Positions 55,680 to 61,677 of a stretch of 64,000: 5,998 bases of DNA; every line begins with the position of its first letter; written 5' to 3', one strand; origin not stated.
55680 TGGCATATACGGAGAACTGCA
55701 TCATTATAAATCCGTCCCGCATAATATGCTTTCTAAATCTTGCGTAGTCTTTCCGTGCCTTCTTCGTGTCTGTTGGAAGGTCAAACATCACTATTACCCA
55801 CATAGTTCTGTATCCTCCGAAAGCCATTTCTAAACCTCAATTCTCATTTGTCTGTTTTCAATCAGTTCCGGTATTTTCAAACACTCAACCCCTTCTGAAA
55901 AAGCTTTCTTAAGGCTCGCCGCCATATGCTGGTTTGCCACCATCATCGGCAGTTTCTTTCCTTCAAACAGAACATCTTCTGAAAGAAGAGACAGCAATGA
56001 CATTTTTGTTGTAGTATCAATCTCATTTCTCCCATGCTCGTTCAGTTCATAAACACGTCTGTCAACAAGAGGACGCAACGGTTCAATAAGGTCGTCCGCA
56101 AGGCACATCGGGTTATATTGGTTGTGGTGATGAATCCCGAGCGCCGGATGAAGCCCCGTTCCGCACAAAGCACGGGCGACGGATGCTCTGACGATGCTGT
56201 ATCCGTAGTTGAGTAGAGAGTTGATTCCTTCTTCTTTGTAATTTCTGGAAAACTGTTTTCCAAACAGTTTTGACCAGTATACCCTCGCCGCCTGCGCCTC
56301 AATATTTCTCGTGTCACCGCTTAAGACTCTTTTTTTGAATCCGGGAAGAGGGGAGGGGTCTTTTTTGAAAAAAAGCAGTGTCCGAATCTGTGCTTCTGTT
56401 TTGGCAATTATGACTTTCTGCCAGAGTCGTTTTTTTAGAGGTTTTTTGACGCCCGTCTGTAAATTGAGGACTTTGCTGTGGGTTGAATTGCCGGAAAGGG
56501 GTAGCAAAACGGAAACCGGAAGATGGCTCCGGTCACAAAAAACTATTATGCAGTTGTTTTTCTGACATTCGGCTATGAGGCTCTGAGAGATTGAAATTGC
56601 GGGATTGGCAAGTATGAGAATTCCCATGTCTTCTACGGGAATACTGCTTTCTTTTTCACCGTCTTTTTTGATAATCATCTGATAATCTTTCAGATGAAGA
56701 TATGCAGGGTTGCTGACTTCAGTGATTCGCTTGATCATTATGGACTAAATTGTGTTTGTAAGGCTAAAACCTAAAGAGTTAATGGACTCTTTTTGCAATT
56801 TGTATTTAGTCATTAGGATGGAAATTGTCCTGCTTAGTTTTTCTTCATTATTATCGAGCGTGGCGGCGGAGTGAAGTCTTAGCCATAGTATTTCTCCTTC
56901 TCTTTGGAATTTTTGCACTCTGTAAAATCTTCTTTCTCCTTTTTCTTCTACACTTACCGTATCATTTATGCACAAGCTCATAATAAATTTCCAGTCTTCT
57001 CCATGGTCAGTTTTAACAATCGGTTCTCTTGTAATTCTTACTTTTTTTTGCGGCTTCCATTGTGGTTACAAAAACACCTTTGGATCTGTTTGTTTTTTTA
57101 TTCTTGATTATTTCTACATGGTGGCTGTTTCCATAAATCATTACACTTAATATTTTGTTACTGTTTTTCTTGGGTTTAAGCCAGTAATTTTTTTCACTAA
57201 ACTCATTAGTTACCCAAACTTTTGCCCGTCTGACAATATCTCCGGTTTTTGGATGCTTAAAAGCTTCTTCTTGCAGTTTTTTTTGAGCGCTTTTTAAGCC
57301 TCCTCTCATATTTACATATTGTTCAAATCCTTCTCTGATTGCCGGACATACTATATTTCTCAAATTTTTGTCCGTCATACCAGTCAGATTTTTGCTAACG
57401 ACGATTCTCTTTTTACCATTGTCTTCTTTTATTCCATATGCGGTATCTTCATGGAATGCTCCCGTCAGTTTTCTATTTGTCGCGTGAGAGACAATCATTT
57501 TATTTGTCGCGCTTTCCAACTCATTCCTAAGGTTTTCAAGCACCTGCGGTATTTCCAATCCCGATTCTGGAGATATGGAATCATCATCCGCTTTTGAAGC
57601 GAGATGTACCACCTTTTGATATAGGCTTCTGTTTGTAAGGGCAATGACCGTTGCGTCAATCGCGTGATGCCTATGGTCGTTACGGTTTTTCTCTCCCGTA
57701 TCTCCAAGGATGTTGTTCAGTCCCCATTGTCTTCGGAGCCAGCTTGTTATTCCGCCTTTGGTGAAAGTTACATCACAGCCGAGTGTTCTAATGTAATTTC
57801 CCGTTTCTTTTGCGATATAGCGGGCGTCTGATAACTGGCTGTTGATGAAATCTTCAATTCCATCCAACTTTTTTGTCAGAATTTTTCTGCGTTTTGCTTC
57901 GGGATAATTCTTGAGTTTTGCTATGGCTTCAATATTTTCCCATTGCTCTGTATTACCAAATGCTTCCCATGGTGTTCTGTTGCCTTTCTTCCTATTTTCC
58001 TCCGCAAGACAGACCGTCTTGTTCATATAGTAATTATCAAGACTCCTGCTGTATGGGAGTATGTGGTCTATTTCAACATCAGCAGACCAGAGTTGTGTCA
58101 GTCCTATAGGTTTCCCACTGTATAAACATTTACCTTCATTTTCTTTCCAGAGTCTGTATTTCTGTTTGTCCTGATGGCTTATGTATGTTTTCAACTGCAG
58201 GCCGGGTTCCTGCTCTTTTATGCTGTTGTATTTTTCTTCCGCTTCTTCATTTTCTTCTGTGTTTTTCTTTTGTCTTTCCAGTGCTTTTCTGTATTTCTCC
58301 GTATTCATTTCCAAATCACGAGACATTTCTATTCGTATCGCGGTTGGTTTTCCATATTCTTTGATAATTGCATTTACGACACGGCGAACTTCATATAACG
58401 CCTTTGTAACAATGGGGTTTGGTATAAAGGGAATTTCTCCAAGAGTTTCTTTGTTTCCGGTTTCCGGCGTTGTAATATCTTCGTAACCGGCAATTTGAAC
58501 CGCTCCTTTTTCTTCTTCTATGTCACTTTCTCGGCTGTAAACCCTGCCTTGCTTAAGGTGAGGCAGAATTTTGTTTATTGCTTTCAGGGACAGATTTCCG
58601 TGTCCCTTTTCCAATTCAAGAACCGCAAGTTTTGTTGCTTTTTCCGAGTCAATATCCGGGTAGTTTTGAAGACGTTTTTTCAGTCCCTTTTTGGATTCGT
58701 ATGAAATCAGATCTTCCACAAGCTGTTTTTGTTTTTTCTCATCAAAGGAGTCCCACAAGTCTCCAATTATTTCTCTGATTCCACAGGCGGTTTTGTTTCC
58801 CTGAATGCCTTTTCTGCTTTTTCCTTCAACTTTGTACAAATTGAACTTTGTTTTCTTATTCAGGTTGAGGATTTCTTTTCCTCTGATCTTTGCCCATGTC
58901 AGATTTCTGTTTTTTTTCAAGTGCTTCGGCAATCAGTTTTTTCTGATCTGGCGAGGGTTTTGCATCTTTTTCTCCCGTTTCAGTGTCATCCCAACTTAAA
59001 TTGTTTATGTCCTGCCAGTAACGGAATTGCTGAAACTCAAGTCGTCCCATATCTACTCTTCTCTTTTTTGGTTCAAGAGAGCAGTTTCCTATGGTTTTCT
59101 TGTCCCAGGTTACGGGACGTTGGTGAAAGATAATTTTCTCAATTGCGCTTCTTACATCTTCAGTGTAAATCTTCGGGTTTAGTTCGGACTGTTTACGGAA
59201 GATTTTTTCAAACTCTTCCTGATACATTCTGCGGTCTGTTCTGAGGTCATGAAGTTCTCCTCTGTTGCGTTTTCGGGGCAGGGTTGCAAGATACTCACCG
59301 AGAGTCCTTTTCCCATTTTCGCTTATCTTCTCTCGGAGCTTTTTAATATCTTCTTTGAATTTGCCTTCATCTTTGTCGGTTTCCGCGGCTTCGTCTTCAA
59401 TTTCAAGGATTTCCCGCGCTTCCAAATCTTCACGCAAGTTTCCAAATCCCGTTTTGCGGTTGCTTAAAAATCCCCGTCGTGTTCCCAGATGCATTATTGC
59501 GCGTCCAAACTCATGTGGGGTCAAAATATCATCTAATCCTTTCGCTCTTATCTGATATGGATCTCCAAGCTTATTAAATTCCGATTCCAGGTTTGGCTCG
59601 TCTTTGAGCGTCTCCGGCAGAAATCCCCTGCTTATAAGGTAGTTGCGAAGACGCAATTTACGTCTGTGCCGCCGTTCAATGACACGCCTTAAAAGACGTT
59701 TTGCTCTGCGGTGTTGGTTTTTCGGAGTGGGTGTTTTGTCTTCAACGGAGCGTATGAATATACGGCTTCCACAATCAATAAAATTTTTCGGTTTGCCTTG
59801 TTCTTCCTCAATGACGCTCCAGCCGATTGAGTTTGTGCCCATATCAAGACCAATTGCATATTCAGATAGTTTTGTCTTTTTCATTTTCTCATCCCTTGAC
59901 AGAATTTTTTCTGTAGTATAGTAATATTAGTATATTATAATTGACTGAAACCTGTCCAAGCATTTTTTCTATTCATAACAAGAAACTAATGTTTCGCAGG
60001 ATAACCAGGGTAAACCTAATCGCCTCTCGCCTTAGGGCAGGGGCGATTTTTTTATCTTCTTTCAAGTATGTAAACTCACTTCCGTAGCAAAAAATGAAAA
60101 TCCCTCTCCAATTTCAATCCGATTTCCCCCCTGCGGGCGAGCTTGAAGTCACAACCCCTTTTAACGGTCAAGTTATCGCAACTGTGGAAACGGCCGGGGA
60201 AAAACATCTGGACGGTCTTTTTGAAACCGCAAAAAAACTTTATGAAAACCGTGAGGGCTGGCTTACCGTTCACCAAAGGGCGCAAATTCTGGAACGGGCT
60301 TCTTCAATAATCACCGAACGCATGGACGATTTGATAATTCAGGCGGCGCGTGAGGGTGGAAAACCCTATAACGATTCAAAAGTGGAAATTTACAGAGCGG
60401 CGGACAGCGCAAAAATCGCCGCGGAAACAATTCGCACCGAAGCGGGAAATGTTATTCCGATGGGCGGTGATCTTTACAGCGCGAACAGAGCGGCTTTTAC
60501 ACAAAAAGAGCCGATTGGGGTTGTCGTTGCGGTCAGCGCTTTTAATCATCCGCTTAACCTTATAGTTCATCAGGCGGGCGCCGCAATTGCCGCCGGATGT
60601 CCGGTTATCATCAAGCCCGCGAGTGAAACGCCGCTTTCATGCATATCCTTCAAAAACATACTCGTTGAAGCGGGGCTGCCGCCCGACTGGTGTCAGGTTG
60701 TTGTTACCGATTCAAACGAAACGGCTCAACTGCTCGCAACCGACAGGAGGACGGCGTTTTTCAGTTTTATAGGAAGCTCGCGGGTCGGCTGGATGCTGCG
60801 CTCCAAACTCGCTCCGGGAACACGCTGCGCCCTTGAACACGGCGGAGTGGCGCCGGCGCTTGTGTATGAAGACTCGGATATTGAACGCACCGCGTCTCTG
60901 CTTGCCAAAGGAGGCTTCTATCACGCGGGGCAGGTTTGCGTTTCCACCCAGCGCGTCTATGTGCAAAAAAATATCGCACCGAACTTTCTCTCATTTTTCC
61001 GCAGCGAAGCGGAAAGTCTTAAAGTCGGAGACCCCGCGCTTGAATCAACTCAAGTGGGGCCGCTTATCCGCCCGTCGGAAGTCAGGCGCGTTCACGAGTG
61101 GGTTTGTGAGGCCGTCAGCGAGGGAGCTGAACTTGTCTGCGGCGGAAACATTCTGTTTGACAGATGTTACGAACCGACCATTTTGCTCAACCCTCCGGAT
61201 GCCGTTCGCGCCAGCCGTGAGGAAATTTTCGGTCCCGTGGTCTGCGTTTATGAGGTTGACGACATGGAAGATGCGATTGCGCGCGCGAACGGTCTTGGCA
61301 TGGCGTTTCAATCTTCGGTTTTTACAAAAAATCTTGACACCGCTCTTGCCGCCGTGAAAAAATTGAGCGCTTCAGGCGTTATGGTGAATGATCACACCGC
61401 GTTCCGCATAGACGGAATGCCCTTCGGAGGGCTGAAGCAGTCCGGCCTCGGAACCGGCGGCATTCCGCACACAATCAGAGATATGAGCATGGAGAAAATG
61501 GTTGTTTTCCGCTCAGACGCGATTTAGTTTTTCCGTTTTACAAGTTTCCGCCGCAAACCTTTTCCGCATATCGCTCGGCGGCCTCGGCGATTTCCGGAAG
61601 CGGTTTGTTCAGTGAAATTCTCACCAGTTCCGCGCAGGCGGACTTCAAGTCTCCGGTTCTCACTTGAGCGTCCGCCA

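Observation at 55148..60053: Complete minimal type II-C-like CRISPR-Cas locus (tracrRNA, cas9, cas1, cas2, array) flanked by unrelated metabolic genes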

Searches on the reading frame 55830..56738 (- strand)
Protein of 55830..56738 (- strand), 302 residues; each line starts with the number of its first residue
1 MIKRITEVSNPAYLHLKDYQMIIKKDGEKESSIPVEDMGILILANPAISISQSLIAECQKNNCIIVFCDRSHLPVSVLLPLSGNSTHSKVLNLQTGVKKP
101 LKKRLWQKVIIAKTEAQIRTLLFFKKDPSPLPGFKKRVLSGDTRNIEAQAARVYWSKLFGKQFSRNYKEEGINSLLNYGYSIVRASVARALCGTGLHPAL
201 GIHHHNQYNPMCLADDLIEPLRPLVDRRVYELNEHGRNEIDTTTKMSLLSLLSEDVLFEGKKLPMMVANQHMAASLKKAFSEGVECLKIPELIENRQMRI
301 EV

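Call 7: search_protein_families(library=ncbifam, proteins=[window:55830-56738:-])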
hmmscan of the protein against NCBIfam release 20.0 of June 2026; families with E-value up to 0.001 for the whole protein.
window:55830-56738:- (302 aa): 9 families
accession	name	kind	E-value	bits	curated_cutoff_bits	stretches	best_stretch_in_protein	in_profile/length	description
TIGR03639.1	cas1_NMENI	exception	2.5e-85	286.2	120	1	3-276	1-277/278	type II CRISPR-associated endonuclease Cas1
TIGR00287.1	cas1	equivalog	1.4e-27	96.7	71.7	1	12-236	9-257/327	CRISPR-associated endonuclease Cas1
TIGR03640.1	cas1_DVULG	exception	8.9e-15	54.7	385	1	165-232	193-261/340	type I-C CRISPR-associated endonuclease Cas1c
NF049935.1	cas4g_cas1g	exception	5e-14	51.7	560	1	11-225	223-459/546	CRISPR-associated endonuclease Cas4g/Cas1g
TIGR04093.1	cas1_CYANO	exception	1e-13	50.9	385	1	20-226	18-249/334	type I-D CRISPR-associated endonuclease Cas1d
TIGR04329.1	cas1_PREFRAN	exception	5e-10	39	300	1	47-234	52-251/317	type V CRISPR-associated endonuclease Cas1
TIGR03641.1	cas1_HMARI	exception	2.5e-09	36.9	304.1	1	14-237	11-250/324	type I-B CRISPR-associated endonuclease Cas1b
TIGR03983.1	cas1_MYXAN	equivalog_domain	4.7e-09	35.6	358.05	1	165-229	199-264/347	type I-MYXAN CRISPR-associated endonuclease Cas1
TIGR03638.1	cas1_ECOLI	exception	2.1e-06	27.2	215.6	0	148-210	149-210/269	type I-E CRISPR-associated endonuclease Cas1e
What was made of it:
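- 55830..56738 (-): cas1, intact, 302 aa. TIGR03639 type II Cas1 at 286 bits (call 7).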

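Call 20: search_protein_families(library=padloc, proteins=[window:55830-56738:-], max_evalue=0.00001)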
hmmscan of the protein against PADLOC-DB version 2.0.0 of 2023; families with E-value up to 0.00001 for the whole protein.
window:55830-56738:- (302 aa): 27 families (the best 25 are shown)
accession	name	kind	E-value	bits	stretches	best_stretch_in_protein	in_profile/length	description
PDLC02061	Cas1_II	-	2.9e-103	343.4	1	1-296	30-307/335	-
PDLC00926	Cas1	-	6.6e-86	286.2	1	3-276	1-277/278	"CRISPR-associated endonuclease Cas1, subtype II/NMENI"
PDLC01333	Cas1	-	3.3e-82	273.9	1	3-275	1-269/270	"CAS-I,CAS-II,CAS-III,CAS-IV,CAS-V,CAS-VI; acquisition_1"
PDLC01741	Cas1_IIIa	-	1.1e-57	193.6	1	5-294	4-298/301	-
PDLC01248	Cas1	-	4.5e-47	158.9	1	9-281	6-288/289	"CAS-I,CAS-II,CAS-III,CAS-IV,CAS-V,CAS-VI; acquisition_1"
PDLC01449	Cas1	-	7e-45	151.4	1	8-273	6-266/285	"CAS-I,CAS-II,CAS-III,CAS-IV,CAS-V,CAS-VI; acquisition_1"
PDLC00928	Cas1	-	1.3e-40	137.4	1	8-234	5-250/315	Cas1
PDLC00927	Cas1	-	3.7e-28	96.7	1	12-236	9-257/327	CRISPR-associated endonuclease Cas1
PDLC01249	Cas1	-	1.9e-27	94.4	1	9-234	4-237/246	"CAS-I,CAS-II,CAS-III,CAS-IV,CAS-V,CAS-VI; acquisition_1"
PDLC01608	Cas1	-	2.6e-27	94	1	10-237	6-247/276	"CAS-I,CAS-II,CAS-III,CAS-IV,CAS-V,CAS-VI; acquisition_1"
PDLC02062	Cas1_II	-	3.9e-25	86.8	2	145-265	156-289/317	-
PDLC02064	Cas1a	-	9e-23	79.3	1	12-277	11-266/277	-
PDLC02063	Cas1_IIIb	-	1.6e-22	77.9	1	10-239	318-555/617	-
PDLC02066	Cas1b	-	6.6e-21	73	1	116-234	133-258/322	-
PDLC01747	Cas1g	-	2.5e-18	64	1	12-225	207-436/523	-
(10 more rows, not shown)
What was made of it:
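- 55830..56738 (-): PADLOC Cas1_II at 3e-103 (call 20).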

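Call 84: find_homologous_proteins(query=window:55830-56738:-, max_evalue=1e-100)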
Query window:55830-56738:- (302 aa): 41 proteins with E <= 1e-100 among 7063 candidates.
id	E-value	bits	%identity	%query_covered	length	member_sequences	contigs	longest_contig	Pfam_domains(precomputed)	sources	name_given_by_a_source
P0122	1.1e-197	673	100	100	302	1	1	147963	PF01867.22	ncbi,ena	-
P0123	3.0e-167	573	84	100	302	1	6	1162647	PF01867.22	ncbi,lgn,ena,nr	ncbi:MAG: type II CRISPR-associated endonuclease Cas1 [Candidatus Mycalebacterium zealandia]|nr:MAG:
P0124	6.2e-165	566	82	100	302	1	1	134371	PF01867.22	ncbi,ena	-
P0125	2.5e-159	547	81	100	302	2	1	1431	PF01867.22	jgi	-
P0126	1.6e-158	545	86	93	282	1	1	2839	PF01867.22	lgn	-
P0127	3.1e-157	540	80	99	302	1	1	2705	PF01867.22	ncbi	-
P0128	4.7e-157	540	78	100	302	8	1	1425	PF01867.22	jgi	-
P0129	1.2e-156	538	82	98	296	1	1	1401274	PF01867.22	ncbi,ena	-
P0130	1.6e-155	535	84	93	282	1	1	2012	PF01867.22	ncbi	-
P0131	1.6e-155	535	79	100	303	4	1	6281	PF01867.22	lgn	-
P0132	5.3e-155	533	78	100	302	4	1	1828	PF01867.22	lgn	-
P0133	3.2e-153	527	78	100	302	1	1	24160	PF01867.22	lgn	-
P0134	3.8e-147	507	79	93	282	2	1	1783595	PF01867.22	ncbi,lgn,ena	-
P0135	2.2e-146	505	78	93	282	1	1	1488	PF01867.22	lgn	-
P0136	1.3e-143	496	79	93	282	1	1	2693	PF01867.22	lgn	-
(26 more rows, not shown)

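Call 85: find_encoding_contigs(protein=P0122, flank=1000, max_places=2)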
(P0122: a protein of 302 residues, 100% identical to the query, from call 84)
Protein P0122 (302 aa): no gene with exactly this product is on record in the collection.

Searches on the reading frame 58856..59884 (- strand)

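Call 7: search_protein_families(library=ncbifam, proteins=[window:58856-59884:-])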
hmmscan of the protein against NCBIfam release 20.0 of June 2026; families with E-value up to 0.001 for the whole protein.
window:58856-59884:- (342 aa): 2 families
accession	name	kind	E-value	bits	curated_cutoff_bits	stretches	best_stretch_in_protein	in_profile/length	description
TIGR01865.2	cas_Csn1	equivalog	7.3e-67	226.5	100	1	9-327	1-326/1070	type II CRISPR RNA-guided endonuclease Cas9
NF049971.1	CRISPR_Cas9d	exception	1.4e-08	33.9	375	1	11-331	3-349/986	type II CRISPR RNA-guided endonuclease Cas9d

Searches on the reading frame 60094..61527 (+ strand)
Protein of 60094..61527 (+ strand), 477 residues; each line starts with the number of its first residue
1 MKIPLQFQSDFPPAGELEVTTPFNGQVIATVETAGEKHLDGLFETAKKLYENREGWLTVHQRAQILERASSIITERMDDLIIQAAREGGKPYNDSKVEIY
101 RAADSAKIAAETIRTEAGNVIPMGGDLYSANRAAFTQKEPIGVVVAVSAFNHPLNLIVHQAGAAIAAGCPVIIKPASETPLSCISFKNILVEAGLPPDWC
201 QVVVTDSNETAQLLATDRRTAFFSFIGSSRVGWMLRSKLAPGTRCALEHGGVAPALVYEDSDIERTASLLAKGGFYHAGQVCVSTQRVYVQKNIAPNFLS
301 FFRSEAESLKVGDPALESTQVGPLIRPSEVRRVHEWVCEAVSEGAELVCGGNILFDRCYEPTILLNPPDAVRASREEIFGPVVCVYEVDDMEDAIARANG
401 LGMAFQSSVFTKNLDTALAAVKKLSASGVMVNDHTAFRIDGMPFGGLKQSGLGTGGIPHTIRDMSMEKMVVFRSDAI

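Call 7: search_protein_families(library=ncbifam, proteins=[window:60094-61527:+])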
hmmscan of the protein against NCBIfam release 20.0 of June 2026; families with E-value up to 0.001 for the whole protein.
window:60094-61527:+ (477 aa): 45 families (the best 25 are shown)
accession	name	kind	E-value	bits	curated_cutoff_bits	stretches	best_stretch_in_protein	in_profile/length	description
NF040648.1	lactal_redase_Meth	equivalog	2e-103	346.9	650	1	16-472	12-462/463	lactaldehyde dehydrogenase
NF009725.0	PRK13252.1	equivalog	2e-85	287.1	593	1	16-470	23-477/488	betaine-aldehyde dehydrogenase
TIGR03250.1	PhnAcAld_DH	equivalog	3.2e-85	286.6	635.65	1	16-454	18-451/472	phosphonoacetaldehyde dehydrogenase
TIGR01804.1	BADH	equivalog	5.3e-84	282.3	668.6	1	17-454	15-453/467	betaine-aldehyde dehydrogenase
TIGR01780.1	SSADH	subfamily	7e-83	279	646.35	1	19-463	1-443/448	succinate-semialdehyde dehydrogenase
NF006916.0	PRK09407.1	equivalog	3.6e-81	273.3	521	1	16-454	35-474/526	succinic semialdehyde dehydrogenase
NF010000.0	PRK13473.1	subfamily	4.6e-80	269.5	615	1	16-468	18-468/475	aminobutyraldehyde dehydrogenase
NF047626.1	SulfactDhSafD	equivalog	1.7e-77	261.4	700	1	17-471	3-453/454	sulfoacetaldehyde dehydrogenase SafD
TIGR03216.1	OH_muco_semi_DH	equivalog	1.4e-71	241.6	693.25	1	18-462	17-469/481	2-hydroxymuconic semialdehyde dehydrogenase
NF008415.0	PRK11241.1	equivalog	8.7e-71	239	828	1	17-464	28-472/482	NADP-dependent succinate-semialdehyde dehydrogenase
NF040869.1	G3PDH_Arch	equivalog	1.3e-69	235.3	780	1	17-472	35-491/502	NADP-dependent glyceraldehyde-3-phosphate dehydrogenase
TIGR02299.1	HpaE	equivalog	1.5e-69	234.9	638.35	1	17-460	18-464/488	5-carboxymethyl-2-hydroxymuconate semialdehyde dehydrogenase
NF042993.1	AlphKGSA_gudD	equivalog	2e-69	234.6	770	1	25-451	30-458/481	alpha-ketoglutaric semialdehyde dehydrogenase GucD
NF007497.0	PRK10090.1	equivalog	2.1e-69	234.6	500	1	17-470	24-475/480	aldehyde dehydrogenase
NF045735.1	PaDhStyDPseudo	equivalog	2.1e-68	231.1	850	1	17-455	20-464/483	phenylacetaldehyde dehydrogenase StyD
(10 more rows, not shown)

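Call 43: search_protein_families(library=pfam, proteins=[window:60094-61527:+], max_evalue=0.00001)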
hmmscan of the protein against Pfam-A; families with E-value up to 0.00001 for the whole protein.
window:60094-61527:+ (477 aa): 1 family
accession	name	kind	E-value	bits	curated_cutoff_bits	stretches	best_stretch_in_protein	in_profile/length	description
PF00171.27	Aldedh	-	1.9e-125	419.4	23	1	16-470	8-461/461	Aldehyde dehydrogenase family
